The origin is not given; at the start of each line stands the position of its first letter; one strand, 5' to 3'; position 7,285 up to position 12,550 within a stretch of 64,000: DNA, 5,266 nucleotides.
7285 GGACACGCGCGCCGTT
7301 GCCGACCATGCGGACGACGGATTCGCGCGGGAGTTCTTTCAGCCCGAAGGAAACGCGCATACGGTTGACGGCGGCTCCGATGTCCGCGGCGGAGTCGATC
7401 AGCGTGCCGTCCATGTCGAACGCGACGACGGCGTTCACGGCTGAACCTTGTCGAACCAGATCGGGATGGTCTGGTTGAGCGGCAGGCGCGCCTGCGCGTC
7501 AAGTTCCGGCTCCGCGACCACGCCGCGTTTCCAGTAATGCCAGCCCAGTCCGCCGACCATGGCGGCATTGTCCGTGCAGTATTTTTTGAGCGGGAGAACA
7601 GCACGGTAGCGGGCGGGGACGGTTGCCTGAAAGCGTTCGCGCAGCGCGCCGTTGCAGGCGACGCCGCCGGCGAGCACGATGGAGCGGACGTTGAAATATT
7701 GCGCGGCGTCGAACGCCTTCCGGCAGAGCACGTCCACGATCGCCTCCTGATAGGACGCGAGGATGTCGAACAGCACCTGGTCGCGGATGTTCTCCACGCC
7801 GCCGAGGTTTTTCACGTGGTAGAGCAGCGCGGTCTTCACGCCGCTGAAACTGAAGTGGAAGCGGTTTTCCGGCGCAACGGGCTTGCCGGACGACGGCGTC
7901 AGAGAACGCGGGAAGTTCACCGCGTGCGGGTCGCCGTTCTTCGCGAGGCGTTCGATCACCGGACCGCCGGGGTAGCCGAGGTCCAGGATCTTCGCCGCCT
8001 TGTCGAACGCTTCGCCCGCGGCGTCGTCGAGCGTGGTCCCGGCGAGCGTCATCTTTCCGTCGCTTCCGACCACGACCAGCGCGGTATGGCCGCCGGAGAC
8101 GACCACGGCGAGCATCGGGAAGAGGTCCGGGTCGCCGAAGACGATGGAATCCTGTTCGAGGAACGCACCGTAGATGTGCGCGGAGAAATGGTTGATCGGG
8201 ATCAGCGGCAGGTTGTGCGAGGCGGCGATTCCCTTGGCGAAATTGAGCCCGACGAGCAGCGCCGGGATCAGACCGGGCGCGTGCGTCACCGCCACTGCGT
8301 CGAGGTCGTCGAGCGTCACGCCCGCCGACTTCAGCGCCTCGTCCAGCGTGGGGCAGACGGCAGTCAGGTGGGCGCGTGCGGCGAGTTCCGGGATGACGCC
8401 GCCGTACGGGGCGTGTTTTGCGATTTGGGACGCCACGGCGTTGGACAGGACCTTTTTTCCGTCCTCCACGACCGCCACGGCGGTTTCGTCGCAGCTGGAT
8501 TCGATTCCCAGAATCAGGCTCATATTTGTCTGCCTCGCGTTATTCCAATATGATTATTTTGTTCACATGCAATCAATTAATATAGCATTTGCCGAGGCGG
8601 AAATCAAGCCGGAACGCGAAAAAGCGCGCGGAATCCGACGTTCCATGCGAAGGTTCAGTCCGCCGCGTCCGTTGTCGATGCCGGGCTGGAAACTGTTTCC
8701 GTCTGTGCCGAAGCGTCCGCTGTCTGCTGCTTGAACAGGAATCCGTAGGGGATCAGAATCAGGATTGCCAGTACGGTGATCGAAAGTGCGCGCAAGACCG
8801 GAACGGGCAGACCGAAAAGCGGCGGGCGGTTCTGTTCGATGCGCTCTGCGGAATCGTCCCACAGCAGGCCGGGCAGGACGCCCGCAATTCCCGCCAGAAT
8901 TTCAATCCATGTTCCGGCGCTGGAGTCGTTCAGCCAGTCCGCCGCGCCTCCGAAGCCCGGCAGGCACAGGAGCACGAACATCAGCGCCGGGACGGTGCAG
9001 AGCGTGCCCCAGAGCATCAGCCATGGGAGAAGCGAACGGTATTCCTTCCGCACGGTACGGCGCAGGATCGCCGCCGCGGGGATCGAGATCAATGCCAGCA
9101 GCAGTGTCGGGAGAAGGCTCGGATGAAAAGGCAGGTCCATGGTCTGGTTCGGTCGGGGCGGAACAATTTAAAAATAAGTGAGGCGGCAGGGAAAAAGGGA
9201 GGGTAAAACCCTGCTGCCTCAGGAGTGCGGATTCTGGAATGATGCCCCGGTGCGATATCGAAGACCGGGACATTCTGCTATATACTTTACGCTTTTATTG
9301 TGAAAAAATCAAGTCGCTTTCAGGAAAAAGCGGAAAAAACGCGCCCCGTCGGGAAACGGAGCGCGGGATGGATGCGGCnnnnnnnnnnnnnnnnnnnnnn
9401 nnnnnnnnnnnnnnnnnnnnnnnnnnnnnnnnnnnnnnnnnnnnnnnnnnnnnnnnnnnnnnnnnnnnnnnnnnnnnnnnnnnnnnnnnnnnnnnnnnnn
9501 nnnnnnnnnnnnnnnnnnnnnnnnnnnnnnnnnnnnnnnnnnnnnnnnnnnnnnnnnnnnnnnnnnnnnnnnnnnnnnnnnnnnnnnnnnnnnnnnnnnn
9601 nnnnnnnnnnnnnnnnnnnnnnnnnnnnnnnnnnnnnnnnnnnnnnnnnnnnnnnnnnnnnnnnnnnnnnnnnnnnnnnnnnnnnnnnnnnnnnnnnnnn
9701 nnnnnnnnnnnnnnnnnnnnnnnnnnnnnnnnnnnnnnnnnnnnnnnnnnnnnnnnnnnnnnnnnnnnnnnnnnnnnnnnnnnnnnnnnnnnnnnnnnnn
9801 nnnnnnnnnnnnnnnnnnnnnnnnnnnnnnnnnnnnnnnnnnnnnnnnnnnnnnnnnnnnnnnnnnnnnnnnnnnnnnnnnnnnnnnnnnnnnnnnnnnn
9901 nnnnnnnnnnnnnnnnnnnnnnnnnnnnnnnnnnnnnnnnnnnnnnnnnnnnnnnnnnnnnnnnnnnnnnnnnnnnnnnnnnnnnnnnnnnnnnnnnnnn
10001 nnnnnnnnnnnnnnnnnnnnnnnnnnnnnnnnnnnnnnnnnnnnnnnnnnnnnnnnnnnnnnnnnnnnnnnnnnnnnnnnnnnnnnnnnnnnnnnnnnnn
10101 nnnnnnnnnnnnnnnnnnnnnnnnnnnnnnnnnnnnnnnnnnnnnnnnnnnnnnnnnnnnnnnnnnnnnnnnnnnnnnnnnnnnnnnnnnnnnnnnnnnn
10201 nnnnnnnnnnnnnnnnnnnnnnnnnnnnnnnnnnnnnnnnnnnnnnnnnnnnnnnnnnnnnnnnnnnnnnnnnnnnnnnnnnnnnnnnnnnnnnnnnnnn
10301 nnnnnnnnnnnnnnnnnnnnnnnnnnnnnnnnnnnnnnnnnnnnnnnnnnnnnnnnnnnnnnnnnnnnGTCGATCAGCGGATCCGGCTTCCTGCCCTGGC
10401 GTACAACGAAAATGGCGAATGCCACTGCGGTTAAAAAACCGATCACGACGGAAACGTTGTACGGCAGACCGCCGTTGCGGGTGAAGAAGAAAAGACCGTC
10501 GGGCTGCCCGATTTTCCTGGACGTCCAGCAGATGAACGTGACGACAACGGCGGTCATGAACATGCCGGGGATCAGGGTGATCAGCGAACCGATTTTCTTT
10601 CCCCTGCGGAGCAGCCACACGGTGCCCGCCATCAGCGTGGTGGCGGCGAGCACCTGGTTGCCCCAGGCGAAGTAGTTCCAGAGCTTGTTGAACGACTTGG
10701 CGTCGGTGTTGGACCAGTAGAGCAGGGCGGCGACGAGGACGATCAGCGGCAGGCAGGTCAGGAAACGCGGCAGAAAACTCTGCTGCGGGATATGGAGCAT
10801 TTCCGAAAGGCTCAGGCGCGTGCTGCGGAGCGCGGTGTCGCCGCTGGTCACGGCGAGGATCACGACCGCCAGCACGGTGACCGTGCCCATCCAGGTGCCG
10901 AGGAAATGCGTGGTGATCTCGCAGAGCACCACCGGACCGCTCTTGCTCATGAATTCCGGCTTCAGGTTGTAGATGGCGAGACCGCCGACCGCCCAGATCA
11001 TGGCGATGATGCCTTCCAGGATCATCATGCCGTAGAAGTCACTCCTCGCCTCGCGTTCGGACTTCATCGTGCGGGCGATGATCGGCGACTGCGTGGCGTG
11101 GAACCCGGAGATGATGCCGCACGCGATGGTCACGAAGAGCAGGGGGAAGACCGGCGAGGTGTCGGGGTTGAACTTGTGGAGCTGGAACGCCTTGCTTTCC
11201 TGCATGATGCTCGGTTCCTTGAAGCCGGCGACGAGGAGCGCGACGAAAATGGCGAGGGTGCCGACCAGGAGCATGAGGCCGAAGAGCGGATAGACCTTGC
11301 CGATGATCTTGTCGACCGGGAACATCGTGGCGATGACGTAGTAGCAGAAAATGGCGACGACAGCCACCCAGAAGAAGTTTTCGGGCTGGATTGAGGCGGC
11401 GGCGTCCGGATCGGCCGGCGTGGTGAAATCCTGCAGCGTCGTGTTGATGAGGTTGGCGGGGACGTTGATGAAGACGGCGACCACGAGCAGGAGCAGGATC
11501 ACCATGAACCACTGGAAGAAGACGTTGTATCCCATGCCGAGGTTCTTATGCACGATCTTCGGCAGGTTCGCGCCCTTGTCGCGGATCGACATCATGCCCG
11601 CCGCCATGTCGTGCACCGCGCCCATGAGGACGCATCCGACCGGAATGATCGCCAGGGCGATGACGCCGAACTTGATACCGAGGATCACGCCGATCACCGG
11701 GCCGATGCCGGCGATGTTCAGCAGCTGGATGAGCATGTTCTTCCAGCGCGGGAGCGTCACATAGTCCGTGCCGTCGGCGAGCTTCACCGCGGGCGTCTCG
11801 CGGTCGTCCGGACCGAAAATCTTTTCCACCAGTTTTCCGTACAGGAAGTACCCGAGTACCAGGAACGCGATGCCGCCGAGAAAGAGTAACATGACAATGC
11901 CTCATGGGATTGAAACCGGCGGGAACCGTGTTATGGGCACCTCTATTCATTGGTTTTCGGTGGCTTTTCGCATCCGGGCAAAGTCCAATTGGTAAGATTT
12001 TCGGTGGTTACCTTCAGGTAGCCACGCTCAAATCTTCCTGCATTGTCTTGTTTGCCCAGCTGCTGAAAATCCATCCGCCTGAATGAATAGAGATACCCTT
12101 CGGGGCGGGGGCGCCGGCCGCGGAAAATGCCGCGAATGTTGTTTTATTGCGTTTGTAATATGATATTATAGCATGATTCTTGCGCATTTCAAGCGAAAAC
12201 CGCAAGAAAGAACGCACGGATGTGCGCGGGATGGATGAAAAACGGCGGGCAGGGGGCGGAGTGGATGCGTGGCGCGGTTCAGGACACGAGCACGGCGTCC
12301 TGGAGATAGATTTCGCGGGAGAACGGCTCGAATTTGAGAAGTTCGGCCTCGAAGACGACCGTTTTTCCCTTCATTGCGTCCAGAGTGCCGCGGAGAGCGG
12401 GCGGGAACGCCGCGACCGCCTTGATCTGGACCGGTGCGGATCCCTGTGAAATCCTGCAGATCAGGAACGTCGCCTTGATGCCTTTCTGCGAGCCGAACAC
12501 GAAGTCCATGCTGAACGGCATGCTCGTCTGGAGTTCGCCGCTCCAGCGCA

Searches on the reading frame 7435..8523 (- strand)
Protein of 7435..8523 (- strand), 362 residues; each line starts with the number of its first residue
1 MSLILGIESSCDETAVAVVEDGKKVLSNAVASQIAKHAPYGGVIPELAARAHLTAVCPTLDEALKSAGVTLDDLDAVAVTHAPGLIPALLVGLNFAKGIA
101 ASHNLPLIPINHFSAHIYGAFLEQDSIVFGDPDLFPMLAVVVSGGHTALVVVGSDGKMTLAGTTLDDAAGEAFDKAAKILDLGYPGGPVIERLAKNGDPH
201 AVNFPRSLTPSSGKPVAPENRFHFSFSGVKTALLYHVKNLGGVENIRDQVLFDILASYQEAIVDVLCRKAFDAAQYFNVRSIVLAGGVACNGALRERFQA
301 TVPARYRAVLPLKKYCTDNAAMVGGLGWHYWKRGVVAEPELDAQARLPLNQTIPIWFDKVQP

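Call 71: search_protein_families(library=pfam, proteins=[window:7435-8523:-], max_evalue=0.001)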
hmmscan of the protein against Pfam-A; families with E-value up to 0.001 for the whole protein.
window:7435-8523:- (362 aa): 2 families
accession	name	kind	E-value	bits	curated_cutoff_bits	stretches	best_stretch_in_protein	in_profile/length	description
PF00814.31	TsaD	-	6.8e-84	282.1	24.8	1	24-323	1-262/264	tRNA N6-adenosine threonylcarbamoyltransferase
PF22521.2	HypF_C_2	-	0.00083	19.6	27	0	254-312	169-227/241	Carbamoyltransferase, Kae1-like Domain, second subdomain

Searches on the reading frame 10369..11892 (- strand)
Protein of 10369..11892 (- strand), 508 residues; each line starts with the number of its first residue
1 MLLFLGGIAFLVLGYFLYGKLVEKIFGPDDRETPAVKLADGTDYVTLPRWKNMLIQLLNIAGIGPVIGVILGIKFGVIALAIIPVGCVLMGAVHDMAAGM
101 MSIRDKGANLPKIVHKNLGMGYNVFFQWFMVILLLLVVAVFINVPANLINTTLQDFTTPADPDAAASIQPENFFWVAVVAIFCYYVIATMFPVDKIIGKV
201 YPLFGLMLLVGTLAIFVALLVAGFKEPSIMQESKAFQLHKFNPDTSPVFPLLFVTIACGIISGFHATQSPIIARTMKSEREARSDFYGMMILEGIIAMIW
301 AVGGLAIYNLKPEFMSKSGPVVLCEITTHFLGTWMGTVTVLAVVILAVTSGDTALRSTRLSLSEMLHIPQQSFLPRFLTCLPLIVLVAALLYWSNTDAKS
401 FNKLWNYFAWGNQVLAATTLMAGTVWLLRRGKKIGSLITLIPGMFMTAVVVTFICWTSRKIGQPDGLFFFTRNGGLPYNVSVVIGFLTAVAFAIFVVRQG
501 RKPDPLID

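Call 27: find_related_loci(query=A1, collection=genome_contigs, flank=5000)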
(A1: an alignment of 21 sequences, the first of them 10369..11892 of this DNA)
Query A1 (508 aa) in genome_contigs; peptide patterns used: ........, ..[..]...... (x = any residue, [..] = any of these).
599 stretches matched a pattern (row limit reached: there are more); 543 encode a relative of the query (tblastn E <= 1e-3); the best 80 are kept; 80 distinct loci.
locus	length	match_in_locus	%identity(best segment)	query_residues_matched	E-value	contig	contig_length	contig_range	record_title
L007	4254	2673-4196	92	1-508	0e+0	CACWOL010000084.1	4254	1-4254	uncultured bacterium isolate RUG10770 genome assembly, contig: RUG10770_asm_84, whole genome shotgun sequence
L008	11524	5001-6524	90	1-508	0e+0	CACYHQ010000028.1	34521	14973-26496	uncultured bacterium isolate RUG11954 genome assembly, contig: RUG11954_asm_28, whole genome shotgun sequence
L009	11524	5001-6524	90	1-508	0e+0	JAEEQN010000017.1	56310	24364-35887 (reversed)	MAG: Victivallales bacterium isolate Tb.RUG.336 NODE_1599_length_56310_cov_3.740064, whole genome shotgun sequence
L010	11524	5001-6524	89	1-508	0e+0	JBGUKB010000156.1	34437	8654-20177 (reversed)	MAG: Victivallales bacterium isolate ruminal_MAG_290 ruminal_MAG_290_contig_0156, whole genome shotgun sequence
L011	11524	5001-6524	91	1-508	0e+0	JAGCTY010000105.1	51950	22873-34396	MAG: Lentisphaeria bacterium isolate RGIG10120 Yak_Rumen-4__c1224243, whole genome shotgun sequence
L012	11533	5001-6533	89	1-508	0e+0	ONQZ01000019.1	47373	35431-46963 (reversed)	uncultured Lentisphaerae bacterium isolate RUG555 genome assembly, contig: scaffold_470, whole genome shotgun sequence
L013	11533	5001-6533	88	1-508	0e+0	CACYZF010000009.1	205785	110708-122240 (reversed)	uncultured bacterium isolate RUG12414 genome assembly, contig: RUG12414_asm_9, whole genome shotgun sequence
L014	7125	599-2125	86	1-508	0e+0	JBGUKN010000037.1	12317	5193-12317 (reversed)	MAG: Victivallales bacterium isolate ruminal_MAG_28 ruminal_MAG_28_contig_0037, whole genome shotgun sequence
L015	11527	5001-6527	86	1-508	0e+0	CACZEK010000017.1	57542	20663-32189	uncultured bacterium isolate RUG12541 genome assembly, contig: RUG12541_asm_17, whole genome shotgun sequence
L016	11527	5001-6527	81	1-504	0e+0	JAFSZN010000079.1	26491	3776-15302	MAG: Lentisphaeria bacterium isolate RGIG3616 Goat_Rumen.Co__c1346177, whole genome shotgun sequence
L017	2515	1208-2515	87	1-436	0e+0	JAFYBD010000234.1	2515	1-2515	MAG: Lentisphaeria bacterium isolate RGIG6930 Sheep_Rumen-5__c1437741, whole genome shotgun sequence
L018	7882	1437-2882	64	1-503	0e+0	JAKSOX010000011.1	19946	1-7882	MAG: Kiritimatiellia bacterium isolate Horse_feces188 MAG188_11, whole genome shotgun sequence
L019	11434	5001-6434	63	1-497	0e+0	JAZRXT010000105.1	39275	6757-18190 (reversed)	MAG: Kiritimatiellia bacterium isolate T1900044950_TA20190003.MAGScoT_cleanbin_000120 SGB_3607_k141_2162416, whole genom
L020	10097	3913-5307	68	1-479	0e+0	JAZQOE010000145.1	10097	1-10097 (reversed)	MAG: Kiritimatiellia bacterium isolate T1900045243_TH20190013.MAGScoT_cleanbin_000046 SGB_5592_k141_1358260, whole genom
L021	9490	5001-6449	64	1-504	0e+0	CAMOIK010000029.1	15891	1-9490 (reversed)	MAG: uncultured Verrucomicrobia bacterium isolate SRR873605_bin.63_metaWRAP_v1.3_MAG genome assembly, contig: NODE_7601_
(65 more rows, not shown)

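Call 67: predict_structure(alignment_id=A4)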
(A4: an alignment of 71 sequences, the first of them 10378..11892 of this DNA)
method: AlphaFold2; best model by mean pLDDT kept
length: 505 residues; sequences in the alignment: 71
mean_pLDDT: 90.8   pTM: 0.91
mean pLDDT of the five models: 90.8, 88.4, 87.2, 86.5, 86.0
residues with pLDDT >= 90: 334; 70-90: 167; 50-70: 4; < 50: 0
segments of 3 or more residues with pLDDT < 50: none
pLDDT, mean of each block of 10 residues (from residue 1): 97 98 97 92 91 89 83 93 95 96 95 96 93 91 91 86 87 93 91 81 89 97 95 90 76 77 87 94 96 96 97 91 94 91 89 91 91 91 94 85 81 94 98 97 95 84 72 84 97 98 87
secondary structure, 60 per line:
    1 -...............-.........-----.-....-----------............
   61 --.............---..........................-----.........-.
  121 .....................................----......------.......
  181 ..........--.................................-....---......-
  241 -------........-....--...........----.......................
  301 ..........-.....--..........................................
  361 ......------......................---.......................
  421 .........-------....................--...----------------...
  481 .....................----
elements in order: H2-16 H18-26 H34-37 H49-60 H63-75 H79-104 H110-118 H120-157 H162-167 H174-190 H193-225 H227-230 H234-239 H248-255 H257-260 H263-273 H279-310 H312-316 H319-366 H373-394 H398-429 H437-456 H478-501

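Call 69: fold_search(model_id=the predicted structure, library=pdb)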
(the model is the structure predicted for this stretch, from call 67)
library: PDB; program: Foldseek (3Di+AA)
matches with E <= 10: 435; with E <= 0.001: 178
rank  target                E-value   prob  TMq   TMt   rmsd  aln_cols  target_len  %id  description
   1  8hez_A                1.4e-06  1.00  0.53  0.47  10.9       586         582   11  Structure of human SGLT2-MAP17 complex with Dapagliflozin (released 2023-11-15)
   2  8b70_A                1.8e-06  1.00  0.54  0.49   8.2       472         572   12  KimA from B. subtilis with nucleotide second-messenger c-di-AMP bound (released 2023-01-18)
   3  3usi_A                2.0e-06  1.00  0.55  0.55   9.1       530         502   13  Crystal structure of LeuT bound to L-leucine in space group P2 from lipid bicelles (released 2012-01-11)
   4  5m8j                  2.5e-06  1.00  0.52  0.53   7.7       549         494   15  Crystal structure of Eremococcus coleocola manganese transporter mutant H236A (released 2017-01-11)
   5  5m8k                  2.7e-06  1.00  0.52  0.53   7.8       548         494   15  Crystal structure of Eremococcus coleocola manganese transporter mutant E129Q (released 2017-01-11)
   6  5m87                  2.9e-06  1.00  0.52  0.53   7.7       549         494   15  Crystal structure of Eremococcus coleocola manganese transporter (released 2017-01-11)
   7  5jae_B                4.1e-06  1.00  0.54  0.54   9.5       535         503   14  LeuT in the outward-oriented, Na+-free return state, P21 form at pH 6.5 (released 2016-06-01)
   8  5m8a                  4.3e-06  1.00  0.52  0.53   7.7       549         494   15  Crystal structure of Eremococcus coleocola manganese transporter mutant E129A (released 2017-01-11)
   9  9kmn_A                4.3e-06  1.00  0.50  0.46  11.1       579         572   12  Structure of hSGLT2-MAP17 complex in the substrate-bound inward-facing conformation (released 2025-09-03)
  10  8hb0_A                4.6e-06  1.00  0.54  0.48  11.4       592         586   12  Structure of human SGLT2-MAP17 complex with TA1887 (released 2023-11-01)
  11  3gi8_C                6.6e-06  1.00  0.56  0.64   7.7       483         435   14  Crystal Structure of ApcT K158A Transporter Bound to 7F11 Monoclonal Fab Fragment (released 2009-08-18)
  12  5jae_A                6.9e-06  1.00  0.55  0.55   9.7       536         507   13  LeuT in the outward-oriented, Na+-free return state, P21 form at pH 6.5 (released 2016-06-01)
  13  3mpn                  7.6e-06  1.00  0.57  0.57   8.8       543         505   13  F177R1 mutant of LeuT (released 2010-12-01)
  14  2q72                  1.0e-05  1.00  0.49  0.48  13.1       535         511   12  Crystal Structure Analysis of LeuT complexed with L-leucine, sodium, and imipramine (released 2007-08-21)
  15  4mmf_A                1.1e-05  1.00  0.56  0.56   9.2       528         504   13  Crystal structure of LeuBAT (delta5 mutant) in complex with mazindol (released 2013-10-16)
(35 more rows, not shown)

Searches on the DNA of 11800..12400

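Call 40: search_rna_families(source=window, start=11800, end=12400, threshold=evalue, max_evalue=10)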
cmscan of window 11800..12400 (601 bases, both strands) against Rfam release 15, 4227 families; matches with E-value up to 10: 2.
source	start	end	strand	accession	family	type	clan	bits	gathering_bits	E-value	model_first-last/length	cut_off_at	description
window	11887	11916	+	RF01323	CRISPR-DR10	Gene; CRISPR;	-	15.9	39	1.3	1-37/37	no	CRISPR RNA direct repeat element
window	11875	11916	+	RF01369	CRISPR-DR56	Gene; CRISPR;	-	15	35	7.2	1-37/37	no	CRISPR RNA direct repeat element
